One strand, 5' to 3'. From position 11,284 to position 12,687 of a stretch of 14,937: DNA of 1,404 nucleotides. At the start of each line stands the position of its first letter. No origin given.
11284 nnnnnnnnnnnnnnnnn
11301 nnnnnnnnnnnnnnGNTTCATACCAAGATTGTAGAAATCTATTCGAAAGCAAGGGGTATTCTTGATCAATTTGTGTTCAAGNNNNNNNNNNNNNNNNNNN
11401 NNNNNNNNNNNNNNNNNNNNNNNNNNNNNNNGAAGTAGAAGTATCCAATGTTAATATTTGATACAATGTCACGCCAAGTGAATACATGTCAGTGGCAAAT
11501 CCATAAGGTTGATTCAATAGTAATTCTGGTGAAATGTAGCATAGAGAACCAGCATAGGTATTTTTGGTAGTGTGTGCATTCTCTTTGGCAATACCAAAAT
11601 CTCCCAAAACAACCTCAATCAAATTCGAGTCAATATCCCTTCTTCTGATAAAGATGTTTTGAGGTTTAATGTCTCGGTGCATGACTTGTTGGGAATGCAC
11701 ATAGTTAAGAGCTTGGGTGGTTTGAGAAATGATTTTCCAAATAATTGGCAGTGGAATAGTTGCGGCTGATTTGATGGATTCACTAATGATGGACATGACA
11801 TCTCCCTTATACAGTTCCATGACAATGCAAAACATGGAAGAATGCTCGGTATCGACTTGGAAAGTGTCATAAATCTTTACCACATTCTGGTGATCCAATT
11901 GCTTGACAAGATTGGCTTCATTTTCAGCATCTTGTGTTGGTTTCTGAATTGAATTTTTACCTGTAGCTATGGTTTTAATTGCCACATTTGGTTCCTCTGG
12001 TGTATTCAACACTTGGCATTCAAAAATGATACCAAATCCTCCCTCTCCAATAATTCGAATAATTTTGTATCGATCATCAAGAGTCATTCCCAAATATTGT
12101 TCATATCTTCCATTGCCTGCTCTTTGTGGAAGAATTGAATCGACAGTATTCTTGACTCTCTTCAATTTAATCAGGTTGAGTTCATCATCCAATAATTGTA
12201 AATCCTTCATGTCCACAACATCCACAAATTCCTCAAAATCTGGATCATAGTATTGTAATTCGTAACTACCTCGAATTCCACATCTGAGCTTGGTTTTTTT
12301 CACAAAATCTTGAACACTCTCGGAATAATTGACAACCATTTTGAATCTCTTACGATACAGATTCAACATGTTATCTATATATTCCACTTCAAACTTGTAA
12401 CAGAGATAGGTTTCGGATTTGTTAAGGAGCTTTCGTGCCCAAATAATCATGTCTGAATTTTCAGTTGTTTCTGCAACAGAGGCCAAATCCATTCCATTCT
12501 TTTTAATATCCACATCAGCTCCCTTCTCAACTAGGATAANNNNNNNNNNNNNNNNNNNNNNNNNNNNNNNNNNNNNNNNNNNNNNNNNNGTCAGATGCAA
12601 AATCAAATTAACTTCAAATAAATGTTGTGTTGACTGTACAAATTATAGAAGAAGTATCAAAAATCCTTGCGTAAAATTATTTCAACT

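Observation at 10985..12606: RGS-domain gene and NEK-like kinase gene converge on an assembly gap; the domains of RCK-type RGS-kinases are split across opposite strands here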

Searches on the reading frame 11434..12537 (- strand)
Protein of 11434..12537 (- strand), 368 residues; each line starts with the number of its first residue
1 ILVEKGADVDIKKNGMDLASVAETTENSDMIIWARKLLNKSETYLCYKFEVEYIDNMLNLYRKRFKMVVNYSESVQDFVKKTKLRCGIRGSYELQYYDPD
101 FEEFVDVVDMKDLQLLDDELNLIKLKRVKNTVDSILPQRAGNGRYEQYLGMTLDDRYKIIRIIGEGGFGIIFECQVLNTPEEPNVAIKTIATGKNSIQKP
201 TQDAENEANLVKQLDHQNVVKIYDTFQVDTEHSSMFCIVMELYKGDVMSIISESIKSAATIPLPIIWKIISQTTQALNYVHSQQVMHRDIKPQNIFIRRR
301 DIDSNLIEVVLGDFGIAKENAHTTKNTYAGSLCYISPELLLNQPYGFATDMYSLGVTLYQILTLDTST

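Call 10: search_protein_families(library=pfam, max_evalue=1, proteins=[window:11434-12537:-])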
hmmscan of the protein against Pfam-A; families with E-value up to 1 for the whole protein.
seq(368 aa): 6 families
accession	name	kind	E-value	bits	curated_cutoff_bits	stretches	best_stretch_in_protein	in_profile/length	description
PF00069.31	Pkinase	-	5.5e-45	154.2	31.7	1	157-363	1-192/263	Protein kinase domain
PF07714.23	PK_Tyr_Ser-Thr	-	9.7e-30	104.2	23.1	1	159-364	3-200/258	Protein tyrosine and serine/threonine kinase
PF03109.22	ABC1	-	1e-05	25.2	22.9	1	203-333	113-230/244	ABC1 atypical kinase-like domain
PF06293.20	Kdo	-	0.0035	17.3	21.3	1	269-319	123-171/207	Lipopolysaccharide kinase (Kdo/WaaP) family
PF17667.7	Pkinase_fungal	-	0.0074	15.5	24.1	1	280-353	302-378/387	Fungal protein kinase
PF23448.1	CAP-like_CFAP184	-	0.11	13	27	0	49-107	25-83/131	CFAP184 CAP-like domain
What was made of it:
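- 11432..12539 (-): Misplaced 1,108-bp contig: an internal fragment of a giant ankyrin-repeat Ser/Thr kinase gene (allele of EFC40529.1, residues 1502-1869). Pkinase at 154 bits (call 10).
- Checked: A - strand ORF fills 11432-12539 and has a strong protein-kinase match (PF00069, 154 bits, profile 1-192 of 263; call 10).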

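Call 11: find_homologous_proteins(query=window:11434-12537:-)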
Query seq(368 aa) (368 aa): 377 proteins with E <= 0.001 among 2064 candidates; the best 120 are listed.
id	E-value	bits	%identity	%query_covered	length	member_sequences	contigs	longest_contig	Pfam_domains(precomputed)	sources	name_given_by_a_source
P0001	5.3e-40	156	31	57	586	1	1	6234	PF07714.24,PF00069.32,PF03109.23,PF14531.13,PF17667.8,PF01636.30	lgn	-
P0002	5.0e-25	107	35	57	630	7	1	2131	PF07714.24,PF00069.32,PF03109.23,PF14531.13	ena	-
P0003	3.1e-23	101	34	57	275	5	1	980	PF07714.24,PF00069.32,PF14531.13,PF17667.8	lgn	-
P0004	2.2e-22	98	33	57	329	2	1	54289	PF07714.24,PF00069.32,PF03109.23,PF14531.13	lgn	-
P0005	5.2e-22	97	32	60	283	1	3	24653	PF07714.24,PF00069.32,PF03109.23,PF14531.13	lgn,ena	-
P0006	5.5e-22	97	34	57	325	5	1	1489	PF07714.24,PF00069.32,PF03109.23,PF14531.13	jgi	-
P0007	1.4e-21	96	31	57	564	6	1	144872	PF07714.24,PF00069.32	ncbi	ncbi:unnamed protein product, partial [Polarella glacialis]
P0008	2.1e-21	95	35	58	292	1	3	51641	PF07714.24,PF00069.32,PF03109.23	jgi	-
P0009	7.6e-21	93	34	59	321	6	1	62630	PF07714.24,PF00069.32,PF03109.23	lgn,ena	-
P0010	9.8e-21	93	36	58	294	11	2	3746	PF07714.24,PF00069.32,PF14531.13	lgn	-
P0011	3.4e-20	91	34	58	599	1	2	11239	PF07714.24,PF00069.32,PF03109.23,PF03793.25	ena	-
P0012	3.6e-20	91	35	57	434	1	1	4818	PF07714.24,PF00069.32,PF03109.23,PF14531.13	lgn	-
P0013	4.4e-20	91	29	57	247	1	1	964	PF07714.24,PF00069.32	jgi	-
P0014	5.7e-20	90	34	57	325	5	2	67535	PF07714.24,PF00069.32,PF03109.23,PF14531.13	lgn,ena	-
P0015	7.1e-20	90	38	45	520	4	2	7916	PF07714.24,PF00069.32,PF17667.8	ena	-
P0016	7.7e-20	90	38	45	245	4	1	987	PF07714.24,PF00069.32,PF17667.8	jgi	jgi:NIMA (never in mitosis gene a)-related kinase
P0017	1.1e-19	89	31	58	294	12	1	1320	PF07714.24,PF00069.32,PF03109.23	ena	-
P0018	1.3e-19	89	31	56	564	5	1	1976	PF07714.24,PF00069.32,PF00659.25,PF14531.13,PF17667.8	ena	-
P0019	1.4e-19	89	34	58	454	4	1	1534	PF07714.24,PF00069.32,PF14531.13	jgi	jgi:serine/threonine protein kinase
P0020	1.6e-19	89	37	43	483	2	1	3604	PF07714.24,PF00069.32,PF17667.8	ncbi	-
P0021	3.2e-19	88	32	57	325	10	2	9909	PF07714.24,PF00069.32,PF03109.23,PF14531.13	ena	-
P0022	3.7e-19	88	31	58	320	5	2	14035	PF07714.24,PF00069.32,PF03109.23,PF14531.13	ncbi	-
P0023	3.7e-19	88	37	45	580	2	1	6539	PF07714.24,PF00069.32,PF17667.8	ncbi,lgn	-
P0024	4.3e-19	87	33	57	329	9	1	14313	PF07714.24,PF00069.32,PF03109.23,PF14531.13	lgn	-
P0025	5.1e-19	87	35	57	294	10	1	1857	PF07714.24,PF00069.32,PF03109.23,PF14531.13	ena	-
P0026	5.5e-19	87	37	45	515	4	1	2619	PF07714.24,PF00069.32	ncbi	-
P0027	6.3e-19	87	32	57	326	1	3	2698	PF07714.24,PF00069.32,PF03109.23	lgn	-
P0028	7.1e-19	87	38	43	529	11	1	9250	PF07714.24,PF00069.32,PF17667.8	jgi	jgi:NIMA (never in mitosis gene a)-related kinase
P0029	8.0e-19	87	32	57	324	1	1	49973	PF07714.24,PF00069.32,PF03109.23,PF14531.13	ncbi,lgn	-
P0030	1.0e-18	86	30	57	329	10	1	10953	PF07714.24,PF00069.32,PF03109.23,PF14531.13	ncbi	-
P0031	1.4e-18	86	30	59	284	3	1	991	PF07714.24,PF00069.32,PF03109.23,PF14531.13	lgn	-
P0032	1.8e-18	85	31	58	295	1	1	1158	PF07714.24,PF00069.32,PF03109.23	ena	-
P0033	2.3e-18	85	33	57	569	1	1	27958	PF07714.24,PF00069.32,PF03109.23,PF03793.25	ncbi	-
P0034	8.5e-18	83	33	58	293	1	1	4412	PF07714.24,PF00069.32,PF03109.23,PF14531.13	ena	-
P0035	8.6e-18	83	33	58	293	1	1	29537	PF07714.24,PF00069.32,PF03109.23,PF14531.13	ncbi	-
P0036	8.6e-18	83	33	58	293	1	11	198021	PF07714.24,PF00069.32,PF03109.23,PF14531.13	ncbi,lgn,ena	-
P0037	8.7e-18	83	33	58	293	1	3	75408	PF07714.24,PF00069.32,PF03109.23,PF14531.13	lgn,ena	-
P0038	1.7e-17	82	33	58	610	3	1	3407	PF07714.24,PF00069.32,PF03109.23,PF03793.25,PF14531.13,PF01636.30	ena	-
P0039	1.9e-17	82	31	57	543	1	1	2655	PF07714.24,PF00069.32,PF03109.23,PF14531.13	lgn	-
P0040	2.0e-17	82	35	58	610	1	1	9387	PF07714.24,PF00069.32,PF03109.23,PF03793.25,PF14531.13,PF01636.30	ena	-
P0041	2.4e-17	82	35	58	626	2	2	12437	PF07714.24,PF00069.32,PF03793.25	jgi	jgi:eukaryotic-like serine/threonine-protein kinase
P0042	2.4e-17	82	33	57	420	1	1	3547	PF07714.24,PF00069.32,PF24161.2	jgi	jgi:NIMA (never in mitosis gene a)-related kinase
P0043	2.5e-17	82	30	57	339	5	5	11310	PF07714.24,PF00069.32,PF03109.23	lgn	-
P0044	2.5e-17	82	31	57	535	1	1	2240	PF07714.24,PF00069.32,PF13401.13,PF13191.13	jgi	jgi:hypothetical protein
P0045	4.6e-17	81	32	58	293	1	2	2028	PF07714.24,PF00069.32,PF03109.23,PF14531.13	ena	-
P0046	5.6e-17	81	34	58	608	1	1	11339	PF06293.21,PF07714.24,PF00069.32,PF03109.23,PF01636.30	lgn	-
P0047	6.0e-17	80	32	58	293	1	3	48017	PF07714.24,PF00069.32,PF03109.23,PF14531.13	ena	-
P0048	6.0e-17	80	32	58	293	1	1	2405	PF07714.24,PF00069.32,PF03109.23,PF14531.13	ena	-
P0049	1.2e-16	79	33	57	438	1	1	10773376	PF06293.21,PF07714.24,PF00069.32,PF03109.23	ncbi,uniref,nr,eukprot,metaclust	ncbi:hypothetical protein PHYSODRAFT_312602 [Phytophthora sojae]|uniref:non-specific serine/threonin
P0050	1.3e-16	79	34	54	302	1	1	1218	PF07714.24,PF00069.32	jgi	-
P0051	1.5e-16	79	34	44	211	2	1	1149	PF07714.24,PF00069.32,PF03109.23,PF14531.13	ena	-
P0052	2.9e-16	78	32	57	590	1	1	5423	PF07714.24,PF00069.32,PF03109.23,PF03793.25,PF14531.13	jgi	-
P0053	3.5e-16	78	32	57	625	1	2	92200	PF07714.24,PF00069.32,PF03109.23,PF03793.25,PF14531.13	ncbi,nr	ncbi:MAG: PASTA domain-containing protein [Actinobacteria bacterium]|nr:PASTA domain-containing prot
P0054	4.9e-16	77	39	40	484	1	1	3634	PF07714.24,PF00069.32,PF17667.8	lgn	-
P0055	5.2e-16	77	31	28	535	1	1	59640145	PF07714.24,PF00069.32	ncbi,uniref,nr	ncbi:hypothetical protein BRADI_3g07790v3 [Brachypodium distachyon]|uniref:Protein kinase domain-con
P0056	5.3e-16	77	31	55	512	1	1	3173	PF07714.24,PF00069.32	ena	-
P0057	5.3e-16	77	33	55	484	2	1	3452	PF07714.24,PF00069.32,PF14531.13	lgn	-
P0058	6.5e-16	77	32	57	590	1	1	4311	PF07714.24,PF00069.32,PF03109.23,PF03793.25,PF14531.13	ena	-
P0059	7.3e-16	77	32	59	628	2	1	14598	PF14559.13,PF07714.24,PF00069.32,PF03109.23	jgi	jgi:serine/threonine protein kinase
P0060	8.0e-16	77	39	40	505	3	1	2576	PF07714.24,PF00069.32,PF17667.8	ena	-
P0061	8.6e-16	77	32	57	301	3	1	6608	PF07714.24,PF00069.32,PF03109.23,PF17667.8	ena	-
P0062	1.0e-15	76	31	55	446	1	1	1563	PF07714.24,PF00069.32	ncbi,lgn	-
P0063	1.1e-15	76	33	58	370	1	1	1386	PF07714.24,PF00069.32,PF03109.23,PF01636.30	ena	-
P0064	1.1e-15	76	34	56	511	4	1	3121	PF07714.24,PF00069.32,PF14531.13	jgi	jgi:serine/threonine protein kinase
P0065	1.2e-15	76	30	58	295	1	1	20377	PF07714.24,PF00069.32,PF03109.23,PF14531.13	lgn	-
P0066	1.3e-15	76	31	58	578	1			PF07714.24,PF00069.32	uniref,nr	uniref:non-specific serine/threonine protein kinase n=1 Tax=Trypanosoma congolense (strain IL3000) T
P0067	1.3e-15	76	30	58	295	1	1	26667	PF07714.24,PF00069.32,PF03109.23,PF14531.13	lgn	-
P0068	1.4e-15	76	33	58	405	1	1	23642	PF07714.24,PF00069.32,PF03109.23,PF01636.30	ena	-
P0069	2.1e-15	75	37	41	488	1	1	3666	PF07714.24,PF00069.32,PF17667.8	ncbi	-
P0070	3.0e-15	75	31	56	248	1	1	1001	PF07714.24,PF00069.32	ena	-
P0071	3.4e-15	75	31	57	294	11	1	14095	PF07714.24,PF00069.32,PF03109.23,PF14531.13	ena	-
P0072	3.4e-15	75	31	57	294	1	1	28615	PF07714.24,PF00069.32,PF03109.23,PF14531.13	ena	-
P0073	3.6e-15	75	31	58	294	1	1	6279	PF07714.24,PF00069.32,PF03109.23,PF14531.13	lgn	-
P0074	3.6e-15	75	31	58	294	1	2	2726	PF07714.24,PF00069.32,PF03109.23,PF14531.13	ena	-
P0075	3.8e-15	74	31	57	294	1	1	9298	PF07714.24,PF00069.32,PF03109.23,PF14531.13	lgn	-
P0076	4.0e-15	74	31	58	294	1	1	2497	PF07714.24,PF00069.32,PF03109.23,PF14531.13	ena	-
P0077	4.2e-15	74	33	57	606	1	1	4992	PF07714.24,PF00069.32,PF08308.18,PF01636.30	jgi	jgi:serine/threonine protein kinase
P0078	4.4e-15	74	31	57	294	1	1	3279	PF07714.24,PF00069.32,PF03109.23,PF14531.13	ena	-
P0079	4.4e-15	74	31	57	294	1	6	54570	PF07714.24,PF00069.32,PF03109.23,PF14531.13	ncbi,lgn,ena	-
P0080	4.4e-15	74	32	56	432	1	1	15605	PF07714.24,PF00069.32,PF17667.8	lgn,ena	-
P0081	4.4e-15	74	31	57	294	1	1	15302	PF07714.24,PF00069.32,PF03109.23,PF14531.13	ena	-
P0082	4.4e-15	74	31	57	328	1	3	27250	PF07714.24,PF00069.32,PF03109.23,PF14531.13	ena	-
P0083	4.5e-15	74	31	61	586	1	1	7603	PF07714.24,PF00069.32,PF03109.23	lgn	-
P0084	4.7e-15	74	30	57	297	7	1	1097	PF07714.24,PF00069.32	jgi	-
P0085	4.8e-15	74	31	57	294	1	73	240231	PF07714.24,PF00069.32,PF03109.23,PF14531.13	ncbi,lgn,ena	-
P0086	4.9e-15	74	31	57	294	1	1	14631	PF07714.24,PF00069.32,PF03109.23,PF14531.13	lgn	-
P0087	4.9e-15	74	31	57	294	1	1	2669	PF07714.24,PF00069.32,PF03109.23,PF14531.13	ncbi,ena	-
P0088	5.0e-15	74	30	58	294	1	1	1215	PF07714.24,PF00069.32,PF03109.23,PF14531.13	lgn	-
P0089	5.3e-15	74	30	61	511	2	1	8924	PF07714.24,PF00069.32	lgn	-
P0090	6.2e-15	74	32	57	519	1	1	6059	PF07714.24,PF00069.32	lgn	-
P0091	6.3e-15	74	29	56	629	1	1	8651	PF07714.24,PF00069.32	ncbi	-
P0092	6.7e-15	74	31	57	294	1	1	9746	PF07714.24,PF00069.32,PF03109.23,PF14531.13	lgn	-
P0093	7.2e-15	74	29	56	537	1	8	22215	PF07714.24,PF00069.32,PF17667.8,PF05154.22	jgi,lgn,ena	-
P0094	7.4e-15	74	29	56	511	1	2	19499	PF07714.24,PF00069.32,PF13240.12,PF12773.14,PF17032.11,PF24460.2,PF13248.12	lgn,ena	-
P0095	7.6e-15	73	28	70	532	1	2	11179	PF07714.24,PF00069.32,PF00498.32,PF17667.8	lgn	-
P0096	9.1e-15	73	30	58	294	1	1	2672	PF07714.24,PF00069.32,PF03109.23,PF14531.13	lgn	-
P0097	1.0e-14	73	31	56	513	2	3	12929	PF07714.24,PF00069.32,PF13240.12,PF12773.14,PF17032.11,PF24460.2,PF13248.12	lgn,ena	-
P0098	1.5e-14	73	33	58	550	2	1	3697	PF07714.24,PF00069.32,PF03109.23,PF03793.25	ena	-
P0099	1.6e-14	72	29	58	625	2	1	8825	PF07714.24,PF00069.32,PF03109.23,PF01636.30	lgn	-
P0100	1.6e-14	72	30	56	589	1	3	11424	PF07714.24,PF00069.32,PF19789.7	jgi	-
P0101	1.7e-14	72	33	57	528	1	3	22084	PF07714.24,PF00069.32,PF03109.23,PF01636.30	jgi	jgi:serine/threonine protein kinase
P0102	1.7e-14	72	32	56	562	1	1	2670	PF07714.24,PF00069.32,PF03109.23,PF01163.29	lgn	-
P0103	1.7e-14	72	30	57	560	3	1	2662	PF07714.24,PF00069.32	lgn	-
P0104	1.9e-14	72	30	55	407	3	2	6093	PF07714.24,PF00069.32,PF00569.24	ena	-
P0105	2.5e-14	72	30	55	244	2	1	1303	PF07714.24,PF00069.32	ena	-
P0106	2.8e-14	72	32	57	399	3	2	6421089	PF06293.21,PF07714.24,PF00069.32,PF01636.30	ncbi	ncbi:hypothetical protein PRIC1_006187 [Phytophthora ramorum]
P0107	2.8e-14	72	29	58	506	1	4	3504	PF07714.24,PF00069.32,PF14531.13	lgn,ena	-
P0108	5.9e-14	71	31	56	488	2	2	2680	PF07714.24,PF00069.32,PF13308.12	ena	-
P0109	7.0e-14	70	27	57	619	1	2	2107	PF07714.24,PF00069.32,PF14531.13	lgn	-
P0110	7.6e-14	70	28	54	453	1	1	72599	PF07714.24,PF00069.32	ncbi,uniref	ncbi:serine/threonine-protein kinase [Microcoleus sp. B9-D4]|uniref:serine/threonine-protein kinase 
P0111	7.7e-14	70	31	57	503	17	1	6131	PF07714.24,PF00069.32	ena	-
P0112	8.8e-14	70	29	56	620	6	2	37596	PF07714.24,PF00069.32,PF12799.14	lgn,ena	-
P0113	1.1e-13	70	28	57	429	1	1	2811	PF07714.24,PF00069.32,PF03109.23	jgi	jgi:hypothetical protein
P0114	1.5e-13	69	29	56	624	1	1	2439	PF07714.24,PF00069.32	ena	-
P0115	1.6e-13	69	30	56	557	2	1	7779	PF07714.24,PF00069.32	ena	-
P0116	1.6e-13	69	30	57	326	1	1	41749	PF07714.24,PF00069.32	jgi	jgi:cell cycle related kinase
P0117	1.9e-13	69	34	57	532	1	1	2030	PF07714.24,PF00069.32,PF03109.23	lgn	-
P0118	2.0e-13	69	34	57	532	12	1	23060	PF07714.24,PF00069.32,PF03109.23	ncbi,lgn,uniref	ncbi:MAG: protein kinase [Nostoc sp.]|uniref:protein kinase domain-containing protein n=1 Tax=Nostoc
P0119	2.0e-13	69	34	57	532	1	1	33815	PF07714.24,PF00069.32,PF03109.23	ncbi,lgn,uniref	ncbi:protein kinase domain-containing protein [Nostoc sp.]|uniref:protein kinase domain-containing p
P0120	2.0e-13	69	28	69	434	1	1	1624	PF07714.24,PF00069.32,PF00498.32,PF16697.11,PF01636.30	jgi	jgi:serine/threonine protein kinase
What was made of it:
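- On NEK kinases: A few metagenome hits are named NIMA-related kinase, at 33-38% identity over 43-57% of the query (call 11).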

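Call 35: search_protein_representatives(protein=window:11434-12537:-)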
Query: 368 residues. Proteins with E-value up to 0.001 (for the whole library): 758234; up to 1e-10: 214216; up to 1e-30: 434. The best 150 are listed.
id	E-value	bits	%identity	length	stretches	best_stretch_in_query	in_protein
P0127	1.0e-239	811.2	94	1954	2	1-368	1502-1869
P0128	1.2e-108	380.2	65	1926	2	2-129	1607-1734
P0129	4.1e-68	247.0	34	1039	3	153-368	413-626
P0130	1.6e-59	218.8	28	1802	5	146-362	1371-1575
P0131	2.1e-58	215.0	30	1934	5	163-361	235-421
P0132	5.4e-58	213.7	28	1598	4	139-362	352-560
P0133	5.0e-57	210.5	30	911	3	146-363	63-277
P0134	9.7e-57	209.6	23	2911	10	208-364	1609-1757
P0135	9.5e-56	206.3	30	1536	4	154-363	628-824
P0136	8.4e-54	199.9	38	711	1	43-365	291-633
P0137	3.9e-53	197.7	30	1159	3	156-362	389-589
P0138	1.9e-50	188.9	29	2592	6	156-363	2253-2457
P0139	1.4e-49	186.0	29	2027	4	156-362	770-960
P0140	2.6e-48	181.9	29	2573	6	88-363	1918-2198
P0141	8.1e-48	180.2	34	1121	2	153-364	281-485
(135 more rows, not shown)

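Call 36: list_cluster_members(proteins=[P0127, P0128])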
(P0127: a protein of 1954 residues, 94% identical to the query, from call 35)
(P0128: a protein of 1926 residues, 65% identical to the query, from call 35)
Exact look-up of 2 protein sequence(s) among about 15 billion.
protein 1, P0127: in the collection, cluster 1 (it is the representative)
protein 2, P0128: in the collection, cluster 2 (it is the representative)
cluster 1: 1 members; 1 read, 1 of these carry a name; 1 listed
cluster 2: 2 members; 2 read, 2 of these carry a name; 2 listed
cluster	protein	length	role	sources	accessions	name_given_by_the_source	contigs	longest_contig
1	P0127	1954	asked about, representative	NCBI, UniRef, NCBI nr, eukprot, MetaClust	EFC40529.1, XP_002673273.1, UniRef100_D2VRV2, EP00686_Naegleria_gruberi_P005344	Serine/Threonine kinase [Naegleria gruberi] | non-specific serine/threonine protein kinase n=1 Tax=Naegleria gruberi TaxID=5762 ... | XP_002673273.1 Serine/Threonine kinase [Naegleria gruberi strain NEG-M]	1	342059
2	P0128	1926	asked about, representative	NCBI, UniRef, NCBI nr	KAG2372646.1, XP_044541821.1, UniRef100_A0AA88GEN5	hypothetical protein C9374_013710 [Naegleria lovaniensis] | non-specific serine/threonine protein kinase n=1 Tax=Naegleria lovaniensis TaxID=51637 ... | uncharacterized protein C9374_013710 [Naegleria lovaniensis]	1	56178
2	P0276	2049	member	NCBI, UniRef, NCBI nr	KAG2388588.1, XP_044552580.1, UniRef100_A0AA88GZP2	hypothetical protein C9374_000027 [Naegleria lovaniensis] | non-specific serine/threonine protein kinase n=1 Tax=Naegleria lovaniensis TaxID=51637 ... | uncharacterized protein C9374_000027 [Naegleria lovaniensis]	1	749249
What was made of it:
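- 11432..12539 (-): That protein is 1,954 aa and sits on a 342,059-bp scaffold (call 36).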

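Call 37: search_protein_families(library=pfam, max_evalue=0.01, proteins=[P0127, P0128])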
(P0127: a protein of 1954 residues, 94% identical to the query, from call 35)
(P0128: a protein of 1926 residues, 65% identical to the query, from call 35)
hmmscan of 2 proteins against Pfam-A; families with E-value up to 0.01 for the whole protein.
P0127 (1954 aa): 5 families
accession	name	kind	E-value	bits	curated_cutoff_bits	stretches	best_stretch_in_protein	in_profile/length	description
PF00069.31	Pkinase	-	1.4e-48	166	31.7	1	1658-1952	1-260/263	Protein kinase domain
PF07714.23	PK_Tyr_Ser-Thr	-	1.7e-31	109.9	23.1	1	1660-1952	3-257/258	Protein tyrosine and serine/threonine kinase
PF12796.13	Ank_2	-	2.1e-08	35.1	27.3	1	1388-1513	3-89/90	Ankyrin repeats (3 copies)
PF00023.36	Ank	-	0.00018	22.1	21.1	0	1486-1514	4-32/33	Ankyrin repeat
PF13637.12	Ank_4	-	0.0032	18.2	22.7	0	1250-1275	2-27/50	Ankyrin repeats (many copies)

P0128 (1926 aa): 6 families
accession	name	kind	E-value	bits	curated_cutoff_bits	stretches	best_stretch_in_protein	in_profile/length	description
PF00069.31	Pkinase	-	4.8e-28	98.7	31.7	1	1735-1907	1-149/263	Protein kinase domain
PF07714.23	PK_Tyr_Ser-Thr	-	4e-23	82.5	23.1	1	1737-1906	3-152/258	Protein tyrosine and serine/threonine kinase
PF12796.13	Ank_2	-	3e-06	28.2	27.3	0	1485-1617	3-89/90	Ankyrin repeats (3 copies)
PF13606.12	Ank_3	-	6.1e-05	23.5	22.3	0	1589-1615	3-29/30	Ankyrin repeat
PF06293.20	Kdo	-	0.00034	20.6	21.3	1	1837-1901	109-167/207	Lipopolysaccharide kinase (Kdo/WaaP) family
PF12937.12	F-box-like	-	0.0071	16.5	24.3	0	1012-1044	3-35/47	F-box-like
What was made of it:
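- On RCK1-type RGS-kinase: The full-length kinase protein (1,954 aa) has no RGS domain (call 37).
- Checked: The rest of the ankyrin region is in the parent protein (call 37).
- (7) EFC40529.1 has Ank and Pkinase domains and no RGS (call 37).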

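Call 39: find_encoding_contigs(protein=P0127, flank=3000, max_places=3)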
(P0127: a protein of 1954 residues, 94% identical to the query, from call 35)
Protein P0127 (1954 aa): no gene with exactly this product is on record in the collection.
